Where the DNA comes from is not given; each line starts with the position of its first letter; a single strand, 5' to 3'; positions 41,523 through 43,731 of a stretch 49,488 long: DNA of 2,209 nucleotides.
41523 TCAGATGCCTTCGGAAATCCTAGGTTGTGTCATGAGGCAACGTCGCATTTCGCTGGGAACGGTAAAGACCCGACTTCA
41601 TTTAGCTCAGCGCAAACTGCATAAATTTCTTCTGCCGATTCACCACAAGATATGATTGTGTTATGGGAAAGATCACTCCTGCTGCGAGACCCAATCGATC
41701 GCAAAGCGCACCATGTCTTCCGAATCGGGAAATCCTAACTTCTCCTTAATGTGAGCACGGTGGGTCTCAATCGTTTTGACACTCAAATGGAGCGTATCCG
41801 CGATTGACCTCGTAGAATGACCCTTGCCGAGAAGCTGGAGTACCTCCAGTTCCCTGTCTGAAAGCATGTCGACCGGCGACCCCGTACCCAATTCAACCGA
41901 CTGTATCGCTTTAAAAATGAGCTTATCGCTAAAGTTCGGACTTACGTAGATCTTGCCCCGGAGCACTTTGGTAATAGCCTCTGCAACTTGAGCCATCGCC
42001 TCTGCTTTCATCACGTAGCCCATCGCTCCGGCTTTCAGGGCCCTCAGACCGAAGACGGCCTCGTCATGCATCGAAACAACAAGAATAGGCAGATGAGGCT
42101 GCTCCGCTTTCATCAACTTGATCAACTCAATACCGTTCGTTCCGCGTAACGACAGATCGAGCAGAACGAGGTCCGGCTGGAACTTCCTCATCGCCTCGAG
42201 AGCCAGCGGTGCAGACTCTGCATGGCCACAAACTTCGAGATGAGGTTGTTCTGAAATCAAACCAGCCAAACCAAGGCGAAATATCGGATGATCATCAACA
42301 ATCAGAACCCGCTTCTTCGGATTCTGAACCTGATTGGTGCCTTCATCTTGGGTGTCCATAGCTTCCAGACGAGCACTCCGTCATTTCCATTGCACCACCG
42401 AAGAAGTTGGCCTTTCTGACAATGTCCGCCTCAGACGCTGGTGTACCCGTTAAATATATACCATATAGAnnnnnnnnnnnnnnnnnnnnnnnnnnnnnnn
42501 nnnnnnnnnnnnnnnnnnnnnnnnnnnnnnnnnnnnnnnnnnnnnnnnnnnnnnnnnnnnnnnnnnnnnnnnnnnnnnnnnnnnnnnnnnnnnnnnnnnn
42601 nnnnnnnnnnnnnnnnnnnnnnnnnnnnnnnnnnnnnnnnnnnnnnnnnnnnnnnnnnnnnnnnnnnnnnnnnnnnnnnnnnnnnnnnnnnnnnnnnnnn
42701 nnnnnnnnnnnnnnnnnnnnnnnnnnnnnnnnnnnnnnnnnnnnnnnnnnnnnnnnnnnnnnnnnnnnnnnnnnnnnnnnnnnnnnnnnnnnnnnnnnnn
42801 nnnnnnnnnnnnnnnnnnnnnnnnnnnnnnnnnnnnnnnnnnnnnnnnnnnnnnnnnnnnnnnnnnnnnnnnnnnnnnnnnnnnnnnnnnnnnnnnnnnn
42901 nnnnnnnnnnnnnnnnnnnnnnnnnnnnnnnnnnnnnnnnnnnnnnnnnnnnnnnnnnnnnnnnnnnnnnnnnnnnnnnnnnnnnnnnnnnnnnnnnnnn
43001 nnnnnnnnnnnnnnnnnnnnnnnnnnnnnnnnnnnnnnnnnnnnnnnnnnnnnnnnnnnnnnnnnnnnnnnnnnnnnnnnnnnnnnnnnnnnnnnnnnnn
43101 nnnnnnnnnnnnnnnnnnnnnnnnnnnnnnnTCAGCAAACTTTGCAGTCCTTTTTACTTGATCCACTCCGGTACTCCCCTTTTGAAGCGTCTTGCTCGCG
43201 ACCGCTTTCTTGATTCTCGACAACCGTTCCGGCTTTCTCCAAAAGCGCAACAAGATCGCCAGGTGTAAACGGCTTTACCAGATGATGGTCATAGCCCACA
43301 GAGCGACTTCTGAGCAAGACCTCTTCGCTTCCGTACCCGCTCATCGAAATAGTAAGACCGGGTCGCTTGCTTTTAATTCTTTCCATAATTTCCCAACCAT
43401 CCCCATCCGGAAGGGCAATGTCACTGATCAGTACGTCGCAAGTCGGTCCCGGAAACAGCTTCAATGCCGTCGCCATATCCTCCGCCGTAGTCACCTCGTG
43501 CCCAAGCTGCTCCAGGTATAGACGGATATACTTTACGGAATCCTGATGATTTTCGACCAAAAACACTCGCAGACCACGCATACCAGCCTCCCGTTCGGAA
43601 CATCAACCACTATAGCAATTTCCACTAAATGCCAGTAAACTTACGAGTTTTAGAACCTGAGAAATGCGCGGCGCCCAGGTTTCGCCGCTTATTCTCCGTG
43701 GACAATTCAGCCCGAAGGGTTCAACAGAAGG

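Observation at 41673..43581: REC -> PAS/DHp-only -> NarL three-gene module with no kinase ATPase domain: a candidate HisKA_3-based phosphorelay or dedicated phosphatase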

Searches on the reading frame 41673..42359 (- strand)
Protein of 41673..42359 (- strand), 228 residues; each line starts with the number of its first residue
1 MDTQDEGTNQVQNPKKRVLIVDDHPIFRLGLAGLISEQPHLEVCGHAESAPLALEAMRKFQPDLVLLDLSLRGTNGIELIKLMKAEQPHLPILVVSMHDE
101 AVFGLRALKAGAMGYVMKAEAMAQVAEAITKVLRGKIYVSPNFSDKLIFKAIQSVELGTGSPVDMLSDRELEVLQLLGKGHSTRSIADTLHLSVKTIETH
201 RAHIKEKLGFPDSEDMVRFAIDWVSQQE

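Call 3: search_protein_families(library=pfam, proteins=[window:41673-42359:-], max_evalue=1)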
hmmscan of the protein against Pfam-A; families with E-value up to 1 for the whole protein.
window:41673-42359:- (228 aa): 8 families
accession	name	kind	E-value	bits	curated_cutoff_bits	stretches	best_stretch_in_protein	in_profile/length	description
PF00072.30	Response_reg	-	4.4e-25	88.4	30.2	1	18-129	1-110/111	Response regulator receiver domain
PF00196.25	GerE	-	6.9e-16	58.1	23.5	1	165-220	2-57/57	Bacterial regulatory proteins, luxR family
PF08281.18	Sigma70_r4_2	-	0.00052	20.1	25.7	1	164-208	9-54/54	Sigma-70, region 4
PF14493.12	HTH_40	-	0.0044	17.7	27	1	172-205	4-37/89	Helix-turn-helix domain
PF13384.12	HTH_23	-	0.017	15.4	24.6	1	168-199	5-36/50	Homeodomain-like domain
PF02796.21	HTH_7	-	0.091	13.3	23.8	1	171-197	12-38/45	Helix-turn-helix domain of resolvase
PF13542.12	HTH_Tnp_ISL3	-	0.12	12.3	27.4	1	173-198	20-44/51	Helix-turn-helix domain of transposase family ISL3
PF13936.12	HTH_38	-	0.19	11.9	27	1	173-199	13-39/44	Helix-turn-helix domain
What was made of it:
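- On NarL/FixJ response regulator: Response_reg E 4.4e-25 and GerE E 6.9e-16 (call 3).
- Checked: A 110-nt spacer (42360..42469) follows, then a 228-aa REC+GerE regulator at 41673..42359 (E 4.4e-25 and 6.9e-16, call 3).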

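Call 4: search_protein_families(library=ncbifam, proteins=[window:41673-42359:-], max_evalue=1)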
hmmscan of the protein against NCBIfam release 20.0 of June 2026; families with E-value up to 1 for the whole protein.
window:41673-42359:- (228 aa): 123 families (the best 25 are shown)
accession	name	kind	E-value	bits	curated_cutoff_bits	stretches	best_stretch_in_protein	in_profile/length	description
NF052445.1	RespRegMctR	equivalog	6.5e-47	159.6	300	1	17-222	3-201/205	two-component system response regulator MctR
NF011896.0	PRK15369.1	equivalog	5.1e-41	140.6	242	1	16-219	4-203/211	two component system response regulator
NF007935.0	PRK10651.1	equivalog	2.2e-35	121.8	250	1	13-210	4-200/216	two-component system response regulator NarL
NF007018.1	PRK09483.1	equivalog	5.5e-35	121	280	1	18-222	4-205/217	UvrY/SirA/GacA family response regulator transcription factor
NF007403.0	PRK09935.1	equivalog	7.2e-33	114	271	1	17-220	5-204/210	fimbria biosynthesis transcriptional regulator FimZ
NF047785.1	respo_reg_MadR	equivalog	4e-32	111.3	300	1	17-217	2-200/209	MadR family response regulator transcription factor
NF007708.0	PRK10403.1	equivalog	5.1e-27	94.7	343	1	16-208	7-196/215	nitrate/nitrite response regulator protein NarP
NF007419.0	PRK09958.1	equivalog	1.5e-26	93.2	251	1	18-220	3-198/204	acid-sensing system DNA-binding response regulator EvgA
NF006900.1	PRK09390.1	equivalog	1.3e-21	77.1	255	1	15-221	4-198/203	response regulator FixJ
NF007685.0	PRK10360.1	equivalog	2.1e-21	76.7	258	1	18-218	4-190/196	response regulator transcription factor UhpA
NF041830.1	RR_TF_ErdR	exception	3.4e-21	75.9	390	1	17-209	3-194/213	response regulator transcription factor ErdR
NF008098.0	PRK10840.1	equivalog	7.9e-21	74.5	235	1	17-210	5-195/216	response regulator transcription factor RcsB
NF001965.0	PRK00742.1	subfamily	4.9e-20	72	293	1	16-138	4-128/357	chemotaxis-specific protein-glutamate methyltransferase CheB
NF008677.0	PRK11697.1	equivalog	5.6e-16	58.6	246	1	17-199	3-182/238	two-component system response regulator BtsR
NF009206.0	PRK12555.1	subfamily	8.3e-16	57.9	342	1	17-137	2-124/340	chemotaxis-specific protein-glutamate methyltransferase CheB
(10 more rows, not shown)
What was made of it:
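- On NarL/FixJ response regulator: Best NCBIfam hit is MctR, 6.5e-47, below its cut-off (call 4).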

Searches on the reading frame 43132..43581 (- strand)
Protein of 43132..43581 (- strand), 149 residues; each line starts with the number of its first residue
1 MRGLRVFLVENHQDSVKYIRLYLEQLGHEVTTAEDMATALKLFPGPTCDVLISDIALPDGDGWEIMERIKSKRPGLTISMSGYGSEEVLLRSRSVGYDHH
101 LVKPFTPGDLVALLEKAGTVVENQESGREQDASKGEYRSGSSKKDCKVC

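Call 3: search_protein_families(library=pfam, proteins=[window:43132-43581:-], max_evalue=1)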
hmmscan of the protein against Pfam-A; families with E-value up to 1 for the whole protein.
window:43132-43581:- (149 aa): 2 families
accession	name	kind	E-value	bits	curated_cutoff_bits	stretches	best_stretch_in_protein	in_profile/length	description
PF00072.30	Response_reg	-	1.8e-19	70.4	30.2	1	6-114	1-110/111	Response regulator receiver domain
PF24402.1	iHKD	-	0.043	14.4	27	1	2-36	15-51/111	Inactive HKD-Rease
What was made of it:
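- On Phosphorylatable receiver domain (REC1): PF00072 matches at E 1.8e-19 (call 3).
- Checked: REC1, 43132..43581, 149 aa: Pfam Response_reg, E 1.8e-19 (call 3).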

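Call 4: search_protein_families(library=ncbifam, proteins=[window:43132-43581:-], max_evalue=1)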
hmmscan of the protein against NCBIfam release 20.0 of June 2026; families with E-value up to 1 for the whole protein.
window:43132-43581:- (149 aa): 89 families (the best 25 are shown)
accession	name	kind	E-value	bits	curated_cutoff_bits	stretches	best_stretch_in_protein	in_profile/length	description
TIGR01818.1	ntrC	equivalog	2.1e-13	49.9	558.6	1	15-131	9-127/463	nitrogen regulation protein NR(I)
NF033120.0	vanR_FM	exception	1.5e-12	47.7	460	1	1-114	1-114/231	vancomycin resistance response regulator transcription factor, VanR-F/VanR-M family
TIGR02956.1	TMAO_torS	equivalog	6.5e-12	44.4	676.5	1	3-118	701-820/967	TMAO reductase system sensor histidine kinase/response regulator TorS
NF041733.1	resp_reg_CseB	equivalog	7.4e-12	45.1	350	1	5-126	2-123/228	two-component system response regulator CseB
TIGR01387.1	cztR_silR_copR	subfamily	4.2e-11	42.9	279.2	1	6-116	1-112/218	heavy metal response regulator transcription factor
NF012227.0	AdeR_RR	equivalog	7.3e-11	42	340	1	5-115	13-123/239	efflux system response regulator transcription factor AdeR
NF033117.2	vanR_ACDEGLN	exception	1.2e-10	41.3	350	1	7-115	2-110/226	VanR-ABDEGLN family response regulator transcription factor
NF046022.1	RespRegCpdRBruc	equivalog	1.6e-10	41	180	1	5-116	3-115/120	cell cycle two-component system response regulator CpdR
NF045944.1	ResRegRpaBCyano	equivalog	2.2e-10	40.3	330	1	17-133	11-127/229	response regulator transcription factor RpaB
NF007346.1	PRK09836.1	equivalog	2.4e-10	40.6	420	1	5-113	2-111/227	copper/silver response regulator transcription factor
NF008176.1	PRK10923.1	equivalog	2.4e-10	39.6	620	1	6-133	6-134/469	nitrogen regulation protein NR(I)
NF045991.1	RespRegCtrARhodob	equivalog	2.5e-10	40.5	350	1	4-114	1-112/224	response regulator transcription factor CtrA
NF007005.1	PRK09468.1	equivalog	2.5e-10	40.2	331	1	5-115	5-116/237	osmolarity response regulator transcription factor OmpR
TIGR02154.1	PhoB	equivalog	7.7e-10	38.4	296.2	1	5-115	4-117/226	phosphate regulon transcriptional regulator PhoB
NF007820.0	PRK10529.1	equivalog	1.6e-09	37.5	325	1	6-115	4-113/225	two-component system response regulator KdpE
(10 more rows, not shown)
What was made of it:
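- The TorS and ArcB receivers are among its top NCBIfam hits (call 4).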
